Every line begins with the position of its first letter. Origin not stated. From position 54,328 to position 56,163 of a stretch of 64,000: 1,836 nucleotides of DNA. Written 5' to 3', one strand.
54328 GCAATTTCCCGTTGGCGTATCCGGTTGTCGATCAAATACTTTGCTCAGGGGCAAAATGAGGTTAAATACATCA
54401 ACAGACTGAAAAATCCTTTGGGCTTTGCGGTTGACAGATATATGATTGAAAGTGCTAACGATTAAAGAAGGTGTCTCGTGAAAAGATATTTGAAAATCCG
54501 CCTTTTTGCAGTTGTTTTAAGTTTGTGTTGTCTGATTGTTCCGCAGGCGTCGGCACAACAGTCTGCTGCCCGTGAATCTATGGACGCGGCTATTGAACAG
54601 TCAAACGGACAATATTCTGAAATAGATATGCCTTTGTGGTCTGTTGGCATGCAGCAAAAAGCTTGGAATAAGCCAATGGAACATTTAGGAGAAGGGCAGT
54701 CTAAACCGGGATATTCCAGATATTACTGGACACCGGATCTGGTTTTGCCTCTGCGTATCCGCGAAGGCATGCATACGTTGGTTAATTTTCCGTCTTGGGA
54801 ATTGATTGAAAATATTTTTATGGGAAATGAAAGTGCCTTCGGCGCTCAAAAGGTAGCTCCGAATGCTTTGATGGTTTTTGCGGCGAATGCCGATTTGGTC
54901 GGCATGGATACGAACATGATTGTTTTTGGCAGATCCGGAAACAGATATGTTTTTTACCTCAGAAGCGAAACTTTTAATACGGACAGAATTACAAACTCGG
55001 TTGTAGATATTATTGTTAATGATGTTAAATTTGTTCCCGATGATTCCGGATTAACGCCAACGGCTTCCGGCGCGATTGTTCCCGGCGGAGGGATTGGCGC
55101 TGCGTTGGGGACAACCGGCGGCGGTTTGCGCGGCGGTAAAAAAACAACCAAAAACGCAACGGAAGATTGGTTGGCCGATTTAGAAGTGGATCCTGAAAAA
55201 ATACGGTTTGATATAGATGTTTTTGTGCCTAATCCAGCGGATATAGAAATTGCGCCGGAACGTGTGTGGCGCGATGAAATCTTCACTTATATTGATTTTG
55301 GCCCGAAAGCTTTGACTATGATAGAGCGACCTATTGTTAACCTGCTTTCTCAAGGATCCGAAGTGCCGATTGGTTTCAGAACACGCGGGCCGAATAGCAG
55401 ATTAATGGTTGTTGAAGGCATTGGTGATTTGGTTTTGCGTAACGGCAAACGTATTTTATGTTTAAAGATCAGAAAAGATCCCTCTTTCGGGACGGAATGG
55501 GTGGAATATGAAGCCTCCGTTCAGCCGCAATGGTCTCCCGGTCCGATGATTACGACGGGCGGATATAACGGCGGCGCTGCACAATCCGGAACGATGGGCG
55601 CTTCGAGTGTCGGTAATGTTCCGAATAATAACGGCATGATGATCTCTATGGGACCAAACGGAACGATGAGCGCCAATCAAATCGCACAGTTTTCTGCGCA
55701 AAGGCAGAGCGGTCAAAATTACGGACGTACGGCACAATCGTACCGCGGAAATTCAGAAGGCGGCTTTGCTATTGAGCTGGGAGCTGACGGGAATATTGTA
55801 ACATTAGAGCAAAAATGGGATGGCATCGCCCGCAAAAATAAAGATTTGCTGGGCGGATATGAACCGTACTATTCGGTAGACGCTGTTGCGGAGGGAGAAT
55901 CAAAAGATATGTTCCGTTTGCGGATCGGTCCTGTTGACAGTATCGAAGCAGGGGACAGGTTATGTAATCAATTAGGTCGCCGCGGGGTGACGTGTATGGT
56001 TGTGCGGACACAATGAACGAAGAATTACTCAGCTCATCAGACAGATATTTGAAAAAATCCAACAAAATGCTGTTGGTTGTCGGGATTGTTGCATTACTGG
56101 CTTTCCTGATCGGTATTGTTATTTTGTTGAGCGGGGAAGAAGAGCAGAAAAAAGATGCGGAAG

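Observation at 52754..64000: Chromosomally embedded, stripped-down type IV secretion core module (VirB8-VirB7-VirB8-VirB9-VirB10-VirB11) next to housekeeping genes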

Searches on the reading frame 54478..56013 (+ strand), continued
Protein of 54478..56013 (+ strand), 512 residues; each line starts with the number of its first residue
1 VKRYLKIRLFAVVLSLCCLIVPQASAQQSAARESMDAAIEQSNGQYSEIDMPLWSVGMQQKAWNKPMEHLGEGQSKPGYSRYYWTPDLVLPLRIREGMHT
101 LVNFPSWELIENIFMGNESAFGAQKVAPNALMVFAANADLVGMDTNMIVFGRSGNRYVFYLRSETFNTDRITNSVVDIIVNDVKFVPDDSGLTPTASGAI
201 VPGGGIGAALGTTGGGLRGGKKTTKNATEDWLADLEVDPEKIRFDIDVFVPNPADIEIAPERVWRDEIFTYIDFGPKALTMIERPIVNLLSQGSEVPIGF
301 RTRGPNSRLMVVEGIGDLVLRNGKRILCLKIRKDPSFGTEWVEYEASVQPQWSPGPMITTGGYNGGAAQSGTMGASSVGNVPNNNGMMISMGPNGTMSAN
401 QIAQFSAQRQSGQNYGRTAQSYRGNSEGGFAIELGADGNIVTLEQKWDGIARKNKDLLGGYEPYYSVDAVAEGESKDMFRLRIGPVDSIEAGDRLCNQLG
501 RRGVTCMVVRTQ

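Call 71: find_encoding_contigs(protein=P0393, flank=10000, max_places=4)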
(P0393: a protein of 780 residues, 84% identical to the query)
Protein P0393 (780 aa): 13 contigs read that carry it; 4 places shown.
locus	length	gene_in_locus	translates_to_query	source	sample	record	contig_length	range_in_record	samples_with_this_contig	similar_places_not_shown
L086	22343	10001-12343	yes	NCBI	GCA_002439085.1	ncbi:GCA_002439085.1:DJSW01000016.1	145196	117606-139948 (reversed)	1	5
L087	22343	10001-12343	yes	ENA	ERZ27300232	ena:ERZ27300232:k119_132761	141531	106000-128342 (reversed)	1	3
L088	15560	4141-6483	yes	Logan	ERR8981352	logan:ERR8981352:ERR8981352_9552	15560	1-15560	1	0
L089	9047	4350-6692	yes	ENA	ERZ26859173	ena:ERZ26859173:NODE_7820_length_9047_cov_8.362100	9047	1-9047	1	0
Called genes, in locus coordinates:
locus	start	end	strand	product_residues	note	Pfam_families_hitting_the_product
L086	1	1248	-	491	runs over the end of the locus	-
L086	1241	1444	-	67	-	-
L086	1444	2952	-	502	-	-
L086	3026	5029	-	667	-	PF04610:TrbL (weak)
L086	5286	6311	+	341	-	-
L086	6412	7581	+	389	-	-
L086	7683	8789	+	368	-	-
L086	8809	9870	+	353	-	-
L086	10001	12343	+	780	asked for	PF02534:T4SS-DNA_transf, PF10412:TrwB_AAD_bind, PF12696:TraG-D_C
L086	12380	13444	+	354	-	-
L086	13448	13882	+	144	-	-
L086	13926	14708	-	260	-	PF06691:DUF1189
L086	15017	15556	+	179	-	PF02870:Methyltransf_1N, PF01035:DNA_binding_1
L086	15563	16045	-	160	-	PF02050:FliJ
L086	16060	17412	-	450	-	PF00006:ATP-synt_ab, PF18269:T3SS_ATPase_C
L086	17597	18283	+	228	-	PF00072:Response_reg, PF00486:Trans_reg_C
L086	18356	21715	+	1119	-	PF07690:MFS_1, PF01553:Acyltransferase, PF00501:AMP-binding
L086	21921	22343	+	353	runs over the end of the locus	PF00579:tRNA-synt_1b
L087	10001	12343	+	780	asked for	PF02534:T4SS-DNA_transf, PF10412:TrwB_AAD_bind, PF12696:TraG-D_C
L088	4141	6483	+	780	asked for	PF02534:T4SS-DNA_transf, PF10412:TrwB_AAD_bind, PF12696:TraG-D_C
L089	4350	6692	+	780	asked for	PF02534:T4SS-DNA_transf, PF10412:TrwB_AAD_bind, PF12696:TraG-D_C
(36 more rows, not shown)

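Call 73: search_protein_families(library=pfam, proteins=[L086:3026-5026:-, L086:1444-2949:-, L086:1-1248:-, L086:5286-6308:+, L086:6412-7578:+, L086:7683-8786:+, L086:8809-9867:+, L086:12380-13441:+, L086:13448-13879:+], max_evalue=0.1)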
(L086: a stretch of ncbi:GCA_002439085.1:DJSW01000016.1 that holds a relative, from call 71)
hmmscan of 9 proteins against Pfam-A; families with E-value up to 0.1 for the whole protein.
L086:3026-5026:- (666 aa): 1 family
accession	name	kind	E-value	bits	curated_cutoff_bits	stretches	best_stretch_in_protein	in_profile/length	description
PF04610.19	TrbL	-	5.7e-07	30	25.9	1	135-329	27-184/215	TrbL/VirB6 plasmid conjugal transfer protein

L086:1444-2949:- (501 aa): 0 families

L086:1-1248:- (416 aa): 0 families

L086:5286-6308:+ (341 aa): 0 families

L086:6412-7578:+ (389 aa): 0 families

L086:7683-8786:+ (368 aa): 0 families

L086:8809-9867:+ (353 aa): 2 families
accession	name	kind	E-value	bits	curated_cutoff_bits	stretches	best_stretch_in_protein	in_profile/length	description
PF08378.17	NERD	-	0.001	20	22.1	1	199-294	12-110/111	Nuclease-related domain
PF18741.7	MTES_1575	-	0.061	13.9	38.2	0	195-229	4-40/96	REase_MTES_1575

L086:12380-13441:+ (354 aa): 0 families

L086:13448-13879:+ (144 aa): 0 families

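Call 74: find_encoding_contigs(protein=P0383, flank=10000, max_places=2)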
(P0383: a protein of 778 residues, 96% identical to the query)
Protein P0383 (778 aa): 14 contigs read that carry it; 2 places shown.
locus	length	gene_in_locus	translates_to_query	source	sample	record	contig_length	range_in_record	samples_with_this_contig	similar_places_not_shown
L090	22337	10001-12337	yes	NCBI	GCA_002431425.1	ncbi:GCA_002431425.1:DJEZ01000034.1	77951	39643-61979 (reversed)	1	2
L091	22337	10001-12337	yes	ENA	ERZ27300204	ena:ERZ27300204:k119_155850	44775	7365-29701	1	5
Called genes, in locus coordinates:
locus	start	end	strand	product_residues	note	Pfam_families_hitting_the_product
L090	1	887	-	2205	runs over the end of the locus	PF21784:Bflower (faint), PF05593:RHS_repeat (faint), PF12396:DUF3659 (faint), PF21785:Bflower_2, PF03743:TrbI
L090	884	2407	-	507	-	PF03524:CagX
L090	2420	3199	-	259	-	PF04335:VirB8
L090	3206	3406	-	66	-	-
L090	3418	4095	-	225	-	PF04335:VirB8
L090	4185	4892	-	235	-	PF02230:Abhydrolase_2, PF00561:Abhydrolase_1 (weak), PF00326:Peptidase_S9 (faint), PF00756:Esterase (weak)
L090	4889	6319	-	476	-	PF00270:DEAD, PF04851:ResIII, PF00271:Helicase_C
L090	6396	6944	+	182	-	PF00857:Isochorismatase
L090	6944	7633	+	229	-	PF00561:Abhydrolase_1, PF12697:Abhydrolase_6, PF12146:Hydrolase_4 (weak)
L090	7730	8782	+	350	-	-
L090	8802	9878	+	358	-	-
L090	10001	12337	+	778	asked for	PF02534:T4SS-DNA_transf, PF10412:TrwB_AAD_bind, PF12696:TraG-D_C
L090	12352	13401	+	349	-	-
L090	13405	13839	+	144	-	-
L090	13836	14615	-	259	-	PF06691:DUF1189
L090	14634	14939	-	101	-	PF18910:DUF5665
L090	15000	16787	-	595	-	PF00664:ABC_membrane, PF02463:SMC_N, PF00005:ABC_tran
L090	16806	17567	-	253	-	PF00702:Hydrolase, PF08282:Hydrolase_3, PF05116:S6PP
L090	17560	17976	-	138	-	PF02033:RBFA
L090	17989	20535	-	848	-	PF08364:IF2_assoc (weak), PF04760:IF2_N, PF00009:GTP_EFTU, PF01926:MMR_HSR1, PF22042:EF-G_D2, PF11987:IF-2, PF03144:GTP_EFTU_D2 (weak)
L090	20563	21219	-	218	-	PF04296:YlxR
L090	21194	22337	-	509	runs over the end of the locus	PF08529:NusA_N, PF00575:S1 (weak), PF13184:KH_NusA_1st, PF26594:KH_NusA_2nd, PF14520:HHH_5 (faint)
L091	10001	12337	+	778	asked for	PF02534:T4SS-DNA_transf, PF10412:TrwB_AAD_bind, PF12696:TraG-D_C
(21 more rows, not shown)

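Call 75: find_encoding_contigs(protein=P0499, flank=10000, max_places=2)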
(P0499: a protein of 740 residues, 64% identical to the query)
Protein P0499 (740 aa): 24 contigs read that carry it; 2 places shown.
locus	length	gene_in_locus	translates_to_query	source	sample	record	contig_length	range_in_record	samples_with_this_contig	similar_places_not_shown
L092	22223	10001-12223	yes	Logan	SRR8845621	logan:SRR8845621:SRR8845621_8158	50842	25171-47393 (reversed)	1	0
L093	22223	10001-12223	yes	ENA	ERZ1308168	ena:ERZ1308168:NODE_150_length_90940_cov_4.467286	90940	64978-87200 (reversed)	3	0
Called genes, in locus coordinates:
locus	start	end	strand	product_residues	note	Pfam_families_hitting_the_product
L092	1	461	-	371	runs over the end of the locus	PF00990:GGDEF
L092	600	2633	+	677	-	PF00069:Pkinase (weak)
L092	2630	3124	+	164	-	-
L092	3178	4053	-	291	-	PF04542:Sigma70_r2, PF04545:Sigma70_r4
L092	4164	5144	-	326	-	PF01479:S4, PF00849:PseudoU_synth_2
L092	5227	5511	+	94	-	PF20082:DUF6476 (weak)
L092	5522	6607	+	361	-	-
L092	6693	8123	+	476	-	-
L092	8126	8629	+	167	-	-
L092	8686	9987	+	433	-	-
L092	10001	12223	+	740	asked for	PF02534:T4SS-DNA_transf, PF10412:TrwB_AAD_bind, PF12696:TraG-D_C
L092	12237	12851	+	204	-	-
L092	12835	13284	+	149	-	-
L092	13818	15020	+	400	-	PF00768:Peptidase_S11, PF13354:Beta-lactamase2, PF05036:SPOR (weak)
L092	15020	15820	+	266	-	PF09140:MipZ, PF10609:ParA, PF13614:AAA_31, PF01656:CbiA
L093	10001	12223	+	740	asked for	PF02534:T4SS-DNA_transf, PF10412:TrwB_AAD_bind, PF12696:TraG-D_C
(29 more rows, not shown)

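Call 77: search_solved_structures(query=window:54478-56013:+, max_evalue=0.01)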
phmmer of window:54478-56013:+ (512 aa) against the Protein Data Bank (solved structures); distinct sequences matched with E-value up to 0.01: 0.

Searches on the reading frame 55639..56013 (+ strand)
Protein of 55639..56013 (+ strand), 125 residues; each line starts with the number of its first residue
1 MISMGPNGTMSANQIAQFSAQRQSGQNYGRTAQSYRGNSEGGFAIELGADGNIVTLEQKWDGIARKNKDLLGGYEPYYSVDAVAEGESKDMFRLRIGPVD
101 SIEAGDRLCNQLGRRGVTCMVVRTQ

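Call 105: predict_structure(alignment_id=A5)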
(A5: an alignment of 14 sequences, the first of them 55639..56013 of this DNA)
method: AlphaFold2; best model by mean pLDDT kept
length: 125 residues; sequences in the alignment: 14
mean_pLDDT: 76.7   pTM: 0.60
mean pLDDT of the five models: 76.7, 75.9, 75.5, 75.3, 73.9
residues with pLDDT >= 90: 71; 70-90: 12; 50-70: 9; < 50: 33
segments of 3 or more residues with pLDDT < 50: 1-11, 21-39
pLDDT, mean of each block of 10 residues (from residue 1): 39 49 38 43 92 97 97 94 79 94 96 97 90
secondary structure, 60 per line:
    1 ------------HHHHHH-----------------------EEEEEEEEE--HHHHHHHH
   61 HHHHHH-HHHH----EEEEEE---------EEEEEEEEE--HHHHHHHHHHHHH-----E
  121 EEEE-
elements in order: H13-18 E42-50 H53-66 H68-71 E76-81 E91-99 H102-114 E120-124

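Call 107: fold_search(model_id=the predicted structure, library=pdb)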
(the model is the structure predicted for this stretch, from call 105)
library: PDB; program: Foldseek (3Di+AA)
matches with E <= 10: 1264; with E <= 0.001: 1
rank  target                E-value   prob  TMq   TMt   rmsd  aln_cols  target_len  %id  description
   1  1x60_MODEL_1_A        2.0e-04  1.00  0.50  0.74   3.2        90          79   16  Solution structure of the peptidoglycan binding domain of B. subtilis cell wall lytic enzyme CwlC (released 2005-08-09)
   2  6i09_A                2.8e-03  1.00  0.45  0.67   3.9        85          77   20  Crystal structure of RlpA SPOR domain from Pseudomonas aeruginosa in complex with denuded glycan obtained by soaking (released 2019-11-13)
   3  2bvz                  3.3e-03  0.94  0.29  0.34   7.0        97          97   15  Mutant of the Ribosomal Protein S6 (released 2005-10-26)
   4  6ztg_MODEL_1_A        3.8e-03  0.99  0.39  0.27  17.1       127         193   17  Spor protein DedD (released 2020-11-11)
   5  6i05                  4.3e-03  1.00  0.49  0.74   2.7        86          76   20  Crystal structure of RlpA SPOR domain from Pseudomonas aeruginosa (released 2019-11-13)
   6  2bxj_A                6.3e-03  0.98  0.34  0.41   6.3        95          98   12  Double Mutant of the Ribosomal Protein S6 (released 2005-10-26)
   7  3n5f_A                6.7e-03  0.85  0.27  0.12   7.6       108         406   13  Crystal Structure of L-N-carbamoylase from Geobacillus stearothermophilus CECT43 (released 2011-05-25)
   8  7r30_C                8.7e-03  0.91  0.30  0.34   6.0        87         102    8  Carbon regulatory PII-like protein SbtB from Synechocystis sp. 6803 in complex with ADP and AMP resulting from ADP soa (released 2023-02-15)
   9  1ris                  1.3e-02  0.91  0.32  0.38   6.6        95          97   15  CRYSTAL STRUCTURE OF THE RIBOSOMAL PROTEIN S6 FROM THERMUS THERMOPHILUS (released 1994-09-30)
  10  6i69                  1.4e-02  0.93  0.32  0.39   6.0        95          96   13  Circular permutant of ribosomal protein S6, adding 5aa to C terminal of P97-3, L10A mutant (released 2019-11-27)
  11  7obj_C                1.4e-02  0.87  0.30  0.34   6.0        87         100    8  Carbon regulatory PII-like protein SbtB from Synechocystis sp. 6803 in complex with cyclic di-AMP (c-di-AMP) (released 2022-02-02)
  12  6i6e                  1.6e-02  0.94  0.33  0.40   5.9        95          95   15  Circular permutant of ribosomal protein S6, swap strand 1 , L10A mutant (released 2019-11-27)
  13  4v8i_CF               1.6e-02  0.84  0.30  0.36   6.6        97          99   15  Crystal structure of YfiA bound to the 70S ribosome. (released 2014-07-09)
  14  6nuk_A                1.6e-02  0.72  0.28  0.31  11.8       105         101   12  De novo designed protein Ferredog-Diesel (released 2019-06-12)
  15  6mmq_A                1.6e-02  0.63  0.26  0.32   6.3        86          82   15  Carbon regulatory PII-like protein SbtB from Cyanobium sp. 7001 bound to cAMP (released 2019-09-18)
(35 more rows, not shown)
